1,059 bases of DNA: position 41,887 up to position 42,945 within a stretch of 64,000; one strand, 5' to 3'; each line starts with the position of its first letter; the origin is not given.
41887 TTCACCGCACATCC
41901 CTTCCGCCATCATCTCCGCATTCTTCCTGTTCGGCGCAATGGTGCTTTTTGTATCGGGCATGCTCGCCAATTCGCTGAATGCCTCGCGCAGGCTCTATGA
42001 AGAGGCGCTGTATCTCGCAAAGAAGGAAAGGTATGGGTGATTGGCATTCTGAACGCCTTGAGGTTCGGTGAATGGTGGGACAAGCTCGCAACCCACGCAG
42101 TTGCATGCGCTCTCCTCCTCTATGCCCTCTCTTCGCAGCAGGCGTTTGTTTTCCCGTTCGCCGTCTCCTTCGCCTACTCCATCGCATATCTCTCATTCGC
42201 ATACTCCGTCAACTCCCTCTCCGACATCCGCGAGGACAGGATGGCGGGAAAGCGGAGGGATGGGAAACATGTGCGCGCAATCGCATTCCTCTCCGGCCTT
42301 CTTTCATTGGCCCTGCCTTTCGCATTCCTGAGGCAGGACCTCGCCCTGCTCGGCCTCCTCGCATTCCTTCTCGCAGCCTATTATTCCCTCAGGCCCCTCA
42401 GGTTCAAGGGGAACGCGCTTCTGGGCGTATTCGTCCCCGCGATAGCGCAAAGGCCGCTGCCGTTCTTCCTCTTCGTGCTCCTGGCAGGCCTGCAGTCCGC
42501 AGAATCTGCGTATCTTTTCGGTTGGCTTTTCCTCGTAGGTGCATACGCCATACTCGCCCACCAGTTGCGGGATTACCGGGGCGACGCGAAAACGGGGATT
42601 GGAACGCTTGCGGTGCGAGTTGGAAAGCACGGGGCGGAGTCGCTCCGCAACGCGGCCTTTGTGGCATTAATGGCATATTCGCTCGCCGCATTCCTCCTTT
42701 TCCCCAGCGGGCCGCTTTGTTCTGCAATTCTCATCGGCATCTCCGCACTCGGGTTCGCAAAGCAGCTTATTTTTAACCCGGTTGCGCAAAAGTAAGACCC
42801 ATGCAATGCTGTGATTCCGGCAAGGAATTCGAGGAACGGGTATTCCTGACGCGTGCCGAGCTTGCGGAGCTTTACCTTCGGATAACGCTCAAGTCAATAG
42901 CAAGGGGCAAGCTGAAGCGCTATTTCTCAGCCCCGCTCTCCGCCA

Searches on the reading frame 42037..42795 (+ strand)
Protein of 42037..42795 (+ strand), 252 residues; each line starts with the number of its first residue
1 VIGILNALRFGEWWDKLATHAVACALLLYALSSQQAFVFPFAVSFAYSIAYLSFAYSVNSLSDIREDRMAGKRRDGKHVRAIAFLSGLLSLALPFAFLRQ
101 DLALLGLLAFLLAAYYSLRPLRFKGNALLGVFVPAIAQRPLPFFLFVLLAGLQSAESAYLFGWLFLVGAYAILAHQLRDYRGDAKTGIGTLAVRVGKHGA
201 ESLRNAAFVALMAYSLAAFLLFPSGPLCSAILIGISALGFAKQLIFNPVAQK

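Call 50: search_protein_families(library=pfam, proteins=[window:42037-42795:+], max_evalue=0.0001)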
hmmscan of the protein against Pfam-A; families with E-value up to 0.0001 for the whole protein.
window:42037-42795:+ (252 aa): 1 family
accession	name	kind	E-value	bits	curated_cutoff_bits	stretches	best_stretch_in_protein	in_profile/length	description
PF01040.23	UbiA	-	1.6e-18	67.4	34.2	1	22-244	2-229/250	UbiA prenyltransferase family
